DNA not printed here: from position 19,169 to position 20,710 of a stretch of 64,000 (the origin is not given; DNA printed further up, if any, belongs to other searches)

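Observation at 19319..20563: eIF4A-derived DEAD-box paralog with all catalytic motifs degenerate (putative pseudo-helicase)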

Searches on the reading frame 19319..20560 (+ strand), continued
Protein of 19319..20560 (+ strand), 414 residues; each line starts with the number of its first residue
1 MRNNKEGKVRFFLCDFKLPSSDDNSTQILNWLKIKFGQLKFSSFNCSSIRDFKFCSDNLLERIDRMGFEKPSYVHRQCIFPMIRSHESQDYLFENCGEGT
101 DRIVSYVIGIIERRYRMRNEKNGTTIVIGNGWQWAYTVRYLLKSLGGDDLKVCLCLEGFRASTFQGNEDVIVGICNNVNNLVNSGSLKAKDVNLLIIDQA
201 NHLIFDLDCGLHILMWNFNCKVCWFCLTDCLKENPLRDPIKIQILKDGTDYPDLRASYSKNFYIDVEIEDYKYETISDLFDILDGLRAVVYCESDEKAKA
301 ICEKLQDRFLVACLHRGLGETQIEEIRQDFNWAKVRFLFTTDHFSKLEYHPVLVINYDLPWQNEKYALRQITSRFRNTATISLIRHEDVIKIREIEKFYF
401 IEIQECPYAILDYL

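Call 29: find_homologous_proteins(query=A2, max_evalue=1e-10)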
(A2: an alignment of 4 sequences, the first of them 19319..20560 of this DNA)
Query A2 (4 sequences) (414 aa, profile of the alignment): 113 proteins with E <= 1e-10 among 3771 candidates.
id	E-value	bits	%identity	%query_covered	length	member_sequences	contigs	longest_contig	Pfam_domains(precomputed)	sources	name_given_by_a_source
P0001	1.8e-189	648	100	84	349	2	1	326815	PF00271.38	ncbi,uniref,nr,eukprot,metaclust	ncbi:predicted protein [Naegleria gruberi]|uniref:Predicted protein n=1 Tax=Naegleria gruberi TaxID=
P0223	2.5e-170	585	40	82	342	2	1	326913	PF00270.36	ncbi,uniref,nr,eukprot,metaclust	ncbi:predicted protein [Naegleria gruberi]|uniref:Predicted protein n=1 Tax=Naegleria gruberi TaxID=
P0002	1.4e-43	167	27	88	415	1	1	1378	PF00270.36,PF00271.38,PF04851.22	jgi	jgi:translation initiation factor 4A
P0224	4.3e-42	163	28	86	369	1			PF00270.36,PF00271.38,PF04851.22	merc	-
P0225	2.3e-41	160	28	86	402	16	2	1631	PF00270.36,PF00271.38,PF04851.22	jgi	-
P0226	3.5e-41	160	27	86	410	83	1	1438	PF00270.36,PF13245.13,PF00271.38,PF04851.22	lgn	-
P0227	4.6e-41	159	27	87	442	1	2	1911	PF00270.36,PF00271.38,PF04851.22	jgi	jgi:translation initiation factor 4A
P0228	5.6e-41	159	27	86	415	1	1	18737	PF00270.36,PF00271.38,PF04851.22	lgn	-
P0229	5.9e-41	159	24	97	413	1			PF00270.36,PF00271.38,PF04851.22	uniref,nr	uniref:Eukaryotic initiation factor 4A n=1 Tax=Lepeophtheirus salmonis TaxID=72036 RepID=A7TZ56_LEPS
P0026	2.3e-40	157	26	90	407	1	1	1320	PF00270.36,PF00271.38,PF04851.22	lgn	-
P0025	2.3e-40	157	26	90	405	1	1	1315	PF00270.36,PF00271.38,PF04851.22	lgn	-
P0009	4.0e-40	156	27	85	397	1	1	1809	PF00270.36,PF13245.13,PF00271.38,PF04851.22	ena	-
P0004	6.1e-40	155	27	85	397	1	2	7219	PF00270.36,PF00271.38,PF04851.22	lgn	-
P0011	7.8e-40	155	27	85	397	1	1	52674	PF00270.36,PF00271.38,PF04851.22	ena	-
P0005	7.9e-40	155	27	85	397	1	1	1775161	PF00270.36,PF00271.38,PF04851.22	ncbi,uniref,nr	ncbi:unnamed protein product [Candida verbasci]|uniref:ATP-dependent RNA helicase eIF4A n=1 Tax=Cand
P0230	8.1e-40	155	26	92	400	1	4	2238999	PF00270.36,PF00271.38,PF04851.22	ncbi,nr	ncbi:hypothetical protein MIR68_001258 [Amoeboaphelidium protococcarum]|nr:hypothetical protein MIR6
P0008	1.0e-39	155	26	88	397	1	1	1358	PF00270.36,PF00271.38,PF04851.22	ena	-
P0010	1.2e-39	154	27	85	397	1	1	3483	PF00270.36,PF00271.38,PF04851.22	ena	-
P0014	1.3e-39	154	27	85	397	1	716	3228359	PF00270.36,PF00271.38,PF04851.22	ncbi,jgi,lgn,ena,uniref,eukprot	ncbi:ATP-dependent RNA helicase eIF4A [Candida albicans P57072]|uniref:ATP-dependent RNA helicase eI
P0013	1.3e-39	154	27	85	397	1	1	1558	PF00270.36,PF00271.38,PF04851.22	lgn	-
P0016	1.6e-39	154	27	85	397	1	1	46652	PF00270.36,PF00271.38,PF04851.22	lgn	-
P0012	1.8e-39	154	27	86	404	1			PF00270.36,PF00271.38,PF04851.22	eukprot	eukprot:CAMPEP_0201487528 /NCGR_PEP_ID=MMETSP0151_2-20130828/13833_1 /ASSEMBLY_ACC=CAM_ASM_000257 /T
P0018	2.3e-39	154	27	85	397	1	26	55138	PF00270.36,PF00271.38,PF04851.22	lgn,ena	-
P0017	3.7e-39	153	27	85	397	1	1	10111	PF00270.36,PF00271.38,PF04851.22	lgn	-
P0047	4.8e-39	153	25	83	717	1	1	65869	PF00270.36,PF00271.38,PF04851.22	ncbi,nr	ncbi:MAG: hypothetical protein LQ342_007484 [Letrouitia transgressa]|nr:MAG: hypothetical protein LQ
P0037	6.6e-39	152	26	85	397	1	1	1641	PF00270.36,PF00271.38,PF04851.22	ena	-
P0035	7.0e-39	152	27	85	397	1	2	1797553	PF00270.36,PF00271.38,PF04851.22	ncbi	ncbi:TIF1 ATP-dependent RNA helicase eIF4A [Candida maltosa Xu316]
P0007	8.8e-39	152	27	85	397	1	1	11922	PF00270.36,PF00271.38,PF04851.22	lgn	-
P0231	9.2e-39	152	25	86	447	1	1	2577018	PF00270.36,PF00271.38,PF04851.22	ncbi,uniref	ncbi:eukaryotic initiation factor 4A-I-like [Oscarella lobularis]|uniref:eukaryotic initiation facto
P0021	9.5e-39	152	26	85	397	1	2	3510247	PF00270.36,PF00271.38,PF04851.22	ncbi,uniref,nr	ncbi:Eukaryotic initiation factor 4A (eIF4A) (eIF-4A) [Scheffersomyces stipitis CBS 6054]|uniref:ATP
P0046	1.0e-38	151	26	85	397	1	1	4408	PF00270.36,PF00271.38,PF04851.22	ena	-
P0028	1.1e-38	151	26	85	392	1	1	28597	PF00270.36,PF00271.38,PF04851.22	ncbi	ncbi:ATP-dependent RNA helicase eIF4A [Candida tropicalis]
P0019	1.1e-38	151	26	85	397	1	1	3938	PF00270.36,PF00271.38,PF04851.22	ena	-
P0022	1.2e-38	151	26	85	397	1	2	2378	PF00270.36,PF00271.38,PF04851.22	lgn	-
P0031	1.3e-38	151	26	93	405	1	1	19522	PF00270.36,PF00271.38,PF04851.22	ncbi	ncbi:ATP-dependent RNA helicase eIF4A [Candida tropicalis]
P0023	1.5e-38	151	26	85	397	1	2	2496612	PF00270.36,PF00271.38,PF04851.22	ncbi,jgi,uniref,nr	ncbi:ATP-dependent RNA helicase eIF4A [Candida viswanathii]|jgi:translation initiation factor 4A|uni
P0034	1.6e-38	151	26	85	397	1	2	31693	PF00270.36,PF00271.38,PF04851.22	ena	-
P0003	1.9e-38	151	26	96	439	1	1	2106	PF00270.36,PF00271.38,PF04851.22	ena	-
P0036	2.2e-38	150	26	85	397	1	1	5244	PF00270.36,PF00271.38,PF04851.22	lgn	-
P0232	2.9e-38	150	27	89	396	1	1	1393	PF00270.36,PF00271.38,PF04851.22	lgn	-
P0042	3.0e-38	150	26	85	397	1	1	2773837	PF00270.36,PF00271.38,PF04851.22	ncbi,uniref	ncbi:eukaryotic initiation factor 4A [Scheffersomyces xylosifermentans]|uniref:eukaryotic initiation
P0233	4.4e-38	149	27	86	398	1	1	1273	PF00270.36,PF00271.38,PF04851.22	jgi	jgi:translation initiation factor 4A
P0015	4.8e-38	149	26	86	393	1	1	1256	PF00270.36,PF00271.38,PF04851.22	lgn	-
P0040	5.7e-38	149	27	85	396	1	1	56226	PF00270.36,PF00271.38,PF04851.22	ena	-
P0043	6.1e-38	149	26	85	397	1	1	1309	PF00270.36,PF00271.38,PF04851.22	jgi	-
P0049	6.2e-38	149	26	85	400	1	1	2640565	PF00270.36,PF00271.38,PF04851.22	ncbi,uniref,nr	ncbi:ATP-dependent RNA helicase eIF4A [Spathaspora passalidarum NRRL Y-27907]|uniref:ATP-dependent R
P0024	9.9e-38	148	27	87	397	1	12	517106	PF00270.36,PF00271.38,PF04851.22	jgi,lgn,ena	jgi:translation initiation factor 4A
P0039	2.0e-37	147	27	87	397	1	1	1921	PF00270.36,PF00271.38,PF04851.22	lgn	-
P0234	2.1e-37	147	24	86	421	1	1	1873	PF00270.36,PF00271.38,PF04851.22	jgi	-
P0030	2.2e-37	147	26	85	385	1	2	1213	PF00270.36,PF00271.38,PF04851.22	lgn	-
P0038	2.3e-37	147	27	87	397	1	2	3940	PF00270.36,PF00271.38,PF04851.22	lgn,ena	-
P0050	2.6e-37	147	26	85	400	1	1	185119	PF00270.36,PF00271.38,PF04851.22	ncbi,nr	ncbi:ATP-dependent RNA helicase eIF4A [Spathaspora sp. JA1]|nr:ATP-dependent RNA helicase eIF4A [Spa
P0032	2.6e-37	147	26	85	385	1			PF00270.36,PF00271.38,PF04851.22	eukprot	eukprot:TRINITY_DN2347_c0_g1_i1.p1 TRINITY_DN2347_c0_g1~~TRINITY_DN2347_c0_g1_i1.p1 ORF type:complet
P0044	3.1e-37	147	26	87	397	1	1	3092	PF00270.36,PF00271.38,PF04851.22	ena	-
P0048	3.2e-37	147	27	86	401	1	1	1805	PF00270.36,PF00271.38,PF04851.22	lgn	-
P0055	3.6e-37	146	24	86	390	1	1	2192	PF00270.36,PF00271.38,PF04851.22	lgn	-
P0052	5.2e-37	146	25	85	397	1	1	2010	PF00270.36,PF00271.38,PF04851.22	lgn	-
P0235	6.5e-37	145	27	84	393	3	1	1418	PF00270.36,PF00271.38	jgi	jgi:translation initiation factor 4A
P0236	7.3e-37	145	24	86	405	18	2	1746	PF00270.36,PF00271.38,PF04851.22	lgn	-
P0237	1.2e-36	145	26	89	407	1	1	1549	PF00270.36,PF00271.38,PF04851.22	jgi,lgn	-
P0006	2.1e-36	144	27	86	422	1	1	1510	PF00270.36,PF00271.38,PF04851.22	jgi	-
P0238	2.1e-36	144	27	86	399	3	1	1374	PF00270.36,PF00271.38,PF04851.22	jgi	-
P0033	2.3e-36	144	26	86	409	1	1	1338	PF00270.36,PF00271.38,PF04851.22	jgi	-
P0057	2.6e-36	144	24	86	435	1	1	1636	PF00270.36,PF00271.38,PF04851.22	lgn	-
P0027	4.1e-36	143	26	84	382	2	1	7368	PF00270.36,PF00271.38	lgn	-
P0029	5.5e-36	142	26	96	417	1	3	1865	PF00270.36,PF00271.38,PF04851.22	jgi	-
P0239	1.5e-35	141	26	86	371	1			PF00270.36,PF00271.38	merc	-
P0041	1.7e-35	141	27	86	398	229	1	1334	PF00270.36,PF00271.38,PF04851.22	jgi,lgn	-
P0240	1.8e-35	141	30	61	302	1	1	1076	PF00270.36,PF00271.38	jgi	-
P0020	1.8e-35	141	27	86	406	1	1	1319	PF00270.36,PF00271.38,PF04851.22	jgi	-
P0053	6.6e-35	139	27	85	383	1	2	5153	PF00270.36,PF00271.38,PF04851.22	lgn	-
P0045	7.1e-35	139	27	86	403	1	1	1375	PF00270.36,PF00271.38,PF04851.22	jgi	jgi:translation initiation factor 4A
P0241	9.1e-35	138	28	61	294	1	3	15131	PF00270.36,PF00271.38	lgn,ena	-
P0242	1.4e-34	138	30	61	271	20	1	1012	PF00270.36,PF00271.38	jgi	-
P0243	1.7e-34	137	30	59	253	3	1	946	PF00270.36,PF00271.38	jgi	jgi:translation initiation factor 4A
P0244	5.4e-34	136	30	61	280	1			PF00270.36,PF00271.38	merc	-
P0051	6.7e-34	136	26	85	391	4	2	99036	PF00270.36,PF00271.38,PF04851.22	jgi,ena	-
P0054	1.2e-33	135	26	85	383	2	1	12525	PF00270.36,PF00271.38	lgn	-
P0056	2.0e-32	131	24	87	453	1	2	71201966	PF00270.36,PF00271.38,PF04851.22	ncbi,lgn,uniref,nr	ncbi:hypothetical protein FSP39_013331 [Pinctada imbricata]|uniref:RNA helicase n=1 Tax=Pinctada imb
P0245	2.6e-32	130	26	88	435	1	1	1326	PF00240.30,PF00270.36,PF00271.38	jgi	-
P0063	2.7e-32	130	25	86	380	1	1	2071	PF00270.36,PF00271.38,PF04851.22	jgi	jgi:translation initiation factor 4A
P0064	3.9e-32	130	25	85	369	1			PF00270.36,PF00271.38,PF04851.22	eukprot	eukprot:TRINITY_DN4780_c0_g1_i1.p1 TRINITY_DN4780_c0_g1~~TRINITY_DN4780_c0_g1_i1.p1 ORF type:complet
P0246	4.2e-32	130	26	86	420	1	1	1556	PF00270.36,PF00271.38,PF04851.22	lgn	-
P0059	1.5e-31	128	26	90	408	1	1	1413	PF00270.36,PF00271.38,PF04851.22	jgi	-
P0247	1.8e-31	128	27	59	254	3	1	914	PF00270.36,PF00271.38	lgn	-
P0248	6.2e-31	126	30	59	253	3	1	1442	PF00270.36,PF00271.38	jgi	jgi:translation initiation factor 4A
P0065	1.7e-30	124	24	85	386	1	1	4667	PF00270.36,PF00271.38,PF04851.22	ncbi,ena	-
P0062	2.2e-30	124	26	85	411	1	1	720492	PF00270.36,PF00271.38,PF04851.22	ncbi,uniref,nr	ncbi:putative type III restriction enzyme, res subunit [Lyophyllum shimeji]|uniref:ATP-dependent RNA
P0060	4.7e-30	123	29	61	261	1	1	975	PF00270.36,PF00271.38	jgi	-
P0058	6.5e-30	122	30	59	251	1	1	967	PF00270.36,PF00271.38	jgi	jgi:translation initiation factor 4A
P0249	9.1e-29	119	27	60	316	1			PF00270.36,PF00271.38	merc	-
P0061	1.3e-28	118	26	78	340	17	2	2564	PF00270.36,PF00271.38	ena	-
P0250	1.5e-27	115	31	55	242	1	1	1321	PF00270.36,PF00271.38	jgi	-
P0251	1.5e-25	108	25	86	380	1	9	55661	PF00270.36,PF00271.38,PF04851.22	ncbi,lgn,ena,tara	tara:strand:+ start:10632 stop:11774 length:1143 start_codon:yes stop_codon:yes gene_type:complete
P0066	2.6e-23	101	29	55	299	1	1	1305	PF00270.36,PF00271.38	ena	-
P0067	9.1e-18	82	23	83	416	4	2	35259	PF00270.36,PF00271.38,PF04851.22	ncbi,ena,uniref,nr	ncbi:MAG: hypothetical protein A2427_00625 [Candidatus Nealsonbacteria bacterium RIFOXYC1_FULL_40_7]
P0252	2.9e-17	81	21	84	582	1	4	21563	PF00270.36,PF00271.38,PF04851.22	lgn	-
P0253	1.1e-15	76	22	87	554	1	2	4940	PF00270.36,PF00271.38,PF04851.22,PF25399.2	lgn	-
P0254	2.0e-15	75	22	85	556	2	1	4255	PF00270.36,PF00271.38,PF04851.22,PF25399.2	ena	-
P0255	3.7e-15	74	22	85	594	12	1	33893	PF00270.36,PF00271.38,PF04851.22,PF25399.2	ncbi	-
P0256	4.3e-15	74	22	85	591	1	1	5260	PF00270.36,PF00271.38,PF04851.22,PF25399.2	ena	-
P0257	1.2e-13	69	22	79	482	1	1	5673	PF00270.36,PF00271.38,PF04851.22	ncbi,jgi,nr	ncbi:MAG: DEAD/DEAH box helicase [Rickettsiales bacterium]|jgi:superfamily II DNA/RNA helicase|nr:DE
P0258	4.0e-13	67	22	87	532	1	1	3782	PF00270.36,PF00271.38,PF04851.22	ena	-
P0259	1.0e-12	66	22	78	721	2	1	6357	PF00270.36,PF03880.22,PF00271.38,PF04851.22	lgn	-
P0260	2.3e-12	65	23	79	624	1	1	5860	PF00270.36,PF00271.38,PF04851.22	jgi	jgi:ATP-dependent RNA helicase RhlB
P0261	2.4e-12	65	23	56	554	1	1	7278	PF00270.36,PF00271.38,PF04851.22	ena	-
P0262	5.9e-12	63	24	86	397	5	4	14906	PF00270.36,PF00271.38,PF04851.22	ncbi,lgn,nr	ncbi:MAG: DEAD/DEAH box helicase [Chitinophagaceae bacterium]|nr:DEAD/DEAH box helicase [Chitinophag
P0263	8.7e-12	63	21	88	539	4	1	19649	PF00270.36,PF00271.38,PF04851.22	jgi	-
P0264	8.7e-12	63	22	55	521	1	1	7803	PF00270.36,PF00271.38,PF04851.22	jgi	jgi:ATP-dependent RNA helicase RhlB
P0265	3.0e-11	61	24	85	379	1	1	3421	PF00270.36,PF00271.38,PF04851.22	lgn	-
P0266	5.7e-11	60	23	56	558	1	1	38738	PF00270.36,PF00271.38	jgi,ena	-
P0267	6.5e-11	60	21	81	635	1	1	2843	PF00270.36,PF00271.38,PF04851.22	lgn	-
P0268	8.0e-11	60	23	56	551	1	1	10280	PF00270.36,PF00271.38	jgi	jgi:ATP-dependent RNA helicase RhlB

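Call 30: find_related_loci(query=A2, collection=viral_contigs, flank=3000)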
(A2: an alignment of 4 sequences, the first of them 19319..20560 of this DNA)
Query A2 (414 aa) in viral_contigs; peptide patterns used: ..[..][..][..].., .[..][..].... (x = any residue, [..] = any of these).
99 stretches matched a pattern, but none encodes a relative of the query by tblastn (E <= 1e-3).

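Call 31: search_solved_structures(query=A2, max_evalue=1e-10)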
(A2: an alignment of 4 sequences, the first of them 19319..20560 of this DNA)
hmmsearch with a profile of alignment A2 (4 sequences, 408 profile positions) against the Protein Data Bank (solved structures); distinct sequences matched with E-value up to 1e-10: 69 (the best 60 are shown).
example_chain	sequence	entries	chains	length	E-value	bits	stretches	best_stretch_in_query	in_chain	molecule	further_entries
9dts_A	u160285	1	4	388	1.7e-46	162.1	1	46-407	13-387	Eukaryotic initiation factor 4A-I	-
2zu6_A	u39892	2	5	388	1.7e-46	162.1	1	46-407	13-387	Eukaryotic initiation factor 4A-I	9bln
6xki_A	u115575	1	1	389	1.8e-46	162.1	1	46-407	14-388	Eukaryotic initiation factor 4A-I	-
5zc9_A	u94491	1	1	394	1.8e-46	162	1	46-407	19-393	Eukaryotic initiation factor 4A-I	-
7ppz_B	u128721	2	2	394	1.8e-46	162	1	46-407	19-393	Eukaryotic initiation factor 4A-I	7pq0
6zmw_j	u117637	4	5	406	2.1e-46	161.9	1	46-407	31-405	Eukaryotic initiation factor 4A-I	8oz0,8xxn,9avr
3eiq_A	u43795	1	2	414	2.2e-46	161.8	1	46-407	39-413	Eukaryotic initiation factor 4A-I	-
8huj_A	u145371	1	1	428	2.5e-46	161.6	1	46-407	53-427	Eukaryotic initiation factor 4A-I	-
1fuu_A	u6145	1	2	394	4.6e-46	160.7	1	47-406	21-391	YEAST INITIATION FACTOR 4A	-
2vso_A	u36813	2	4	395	4.7e-46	160.7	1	47-406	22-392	ATP-DEPENDENT RNA HELICASE EIF4A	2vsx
6qdv_7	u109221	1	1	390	7e-40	140.4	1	48-407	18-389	Eukaryotic initiation factor 4A-III, N-terminally processed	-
2hxy_A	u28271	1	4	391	7.1e-40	140.3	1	48-407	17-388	Probable ATP-dependent RNA helicase DDX48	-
2j0q_A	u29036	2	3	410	7.5e-40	140.3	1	48-407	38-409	ATP-DEPENDENT RNA HELICASE DDX48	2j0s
2xb2_A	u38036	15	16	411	7.5e-40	140.3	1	48-407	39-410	EUKARYOTIC INITIATION FACTOR 4A-III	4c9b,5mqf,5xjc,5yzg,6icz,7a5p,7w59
2hyi_C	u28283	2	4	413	7.5e-40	140.3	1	48-407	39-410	Probable ATP-dependent RNA helicase DDX48 | Eukaryotic initiation factor 4A-III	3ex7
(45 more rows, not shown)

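Call 32: search_protein_families(library=pfam, proteins=[P0220, L002:2559-3779:+, P0223, P0073], max_evalue=1)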
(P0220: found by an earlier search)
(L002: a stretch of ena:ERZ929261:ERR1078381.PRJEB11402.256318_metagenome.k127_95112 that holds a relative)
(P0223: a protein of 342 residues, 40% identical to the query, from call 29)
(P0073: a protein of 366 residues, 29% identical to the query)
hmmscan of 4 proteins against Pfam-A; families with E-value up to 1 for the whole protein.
P0220 (398 aa): 3 families
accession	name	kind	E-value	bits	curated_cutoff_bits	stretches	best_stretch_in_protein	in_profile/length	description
PF00271.37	Helicase_C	-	2.3e-05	25.1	23.5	1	254-349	3-100/110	Helicase conserved C-terminal domain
PF00270.35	DEAD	-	0.0011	19.2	26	1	117-204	57-157/167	DEAD/DEAH box helicase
PF22590.2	Cas3-like_C_2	-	0.36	11.6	27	0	267-314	4-54/106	CRISPR-associated nuclease/helicase Cas3, C-terminal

L002:2559-3779:+ (407 aa): 3 families
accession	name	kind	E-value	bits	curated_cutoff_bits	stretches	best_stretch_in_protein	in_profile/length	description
PF00270.35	DEAD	-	5.9e-06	26.5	26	1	159-222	90-157/167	DEAD/DEAH box helicase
PF00271.37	Helicase_C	-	7.5e-05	23.4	23.5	1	270-366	2-99/110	Helicase conserved C-terminal domain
PF14617.12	CMS1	-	0.03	14.1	35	1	166-209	177-222/250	U3-containing 90S pre-ribosomal complex subunit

P0223 (342 aa): 3 families
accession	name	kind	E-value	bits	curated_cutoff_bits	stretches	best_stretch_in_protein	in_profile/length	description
PF00270.35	DEAD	-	1.2e-05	25.6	26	1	74-157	64-157/167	DEAD/DEAH box helicase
PF00271.37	Helicase_C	-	9.9e-05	23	23.5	1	205-301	2-99/110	Helicase conserved C-terminal domain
PF14617.12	CMS1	-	0.04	13.7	35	1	101-131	177-207/250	U3-containing 90S pre-ribosomal complex subunit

P0073 (366 aa): 8 families
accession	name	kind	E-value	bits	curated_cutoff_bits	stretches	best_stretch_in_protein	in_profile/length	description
PF00270.35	DEAD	-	4e-37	128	26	1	16-179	4-166/167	DEAD/DEAH box helicase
PF00271.37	Helicase_C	-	6e-12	46.2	23.5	1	216-325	2-109/110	Helicase conserved C-terminal domain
PF13401.12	AAA_22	-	7e-05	23.6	27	1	31-157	8-108/130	AAA domain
PF04851.21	ResIII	-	0.00026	21.4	22.5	1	26-141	21-134/164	Type III restriction enzyme, res subunit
PF13604.12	AAA_30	-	0.00035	20.8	27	1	23-142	13-98/191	AAA domain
PF13245.12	AAA_19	-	0.00073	20.2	25.1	1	31-166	14-120/134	AAA domain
PF05729.18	NACHT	-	0.0034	17.7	26.7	1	31-159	3-112/167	NACHT domain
PF24883.2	NPHP3_N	-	0.13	12.8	24.8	1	31-158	25-147/164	Nephrocystin 3, N-terminal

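Call 56: predict_structure(alignment_id=A3)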
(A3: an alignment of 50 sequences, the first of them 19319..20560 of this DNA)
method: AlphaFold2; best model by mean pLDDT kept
length: 414 residues; sequences in the alignment: 50
mean_pLDDT: 75.8   pTM: 0.50
mean pLDDT of the five models: 75.8, 75.7, 75.1, 74.6, 74.5
residues with pLDDT >= 90: 113; 70-90: 180; 50-70: 56; < 50: 65
segments of 3 or more residues with pLDDT < 50: 1-45, 201-206, 230-232, 247-257
pLDDT, mean of each block of 10 residues (from residue 1): 30 27 42 38 49 82 82 81 70 69 83 78 65 78 89 86 85 88 86 74 55 78 61 65 57 52 95 96 91 97 96 95 94 94 81 92 83 70 95 86 90 82
secondary structure, 60 per line:
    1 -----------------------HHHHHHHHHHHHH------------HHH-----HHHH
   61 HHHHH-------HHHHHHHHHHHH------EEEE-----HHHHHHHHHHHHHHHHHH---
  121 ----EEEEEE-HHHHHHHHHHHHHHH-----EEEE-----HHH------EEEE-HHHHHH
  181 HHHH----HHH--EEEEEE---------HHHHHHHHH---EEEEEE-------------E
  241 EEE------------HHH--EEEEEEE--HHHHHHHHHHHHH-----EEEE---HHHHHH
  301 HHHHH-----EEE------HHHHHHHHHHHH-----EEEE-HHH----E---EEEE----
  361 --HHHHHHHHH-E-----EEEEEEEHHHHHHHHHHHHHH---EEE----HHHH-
elements in order: H24-36 H57-65 H73-84 E91-94 H100-117 E125-130 H132-146 E152-155 E170-173 H175-184 E194-199 H209-217 E221-226 E240-243 E261-267 H270-282 E288-291 H295-305 E311-313 H320-331 E337-340 E353-356 H363-371 E379-385 H386-399 E403-405 H410-413
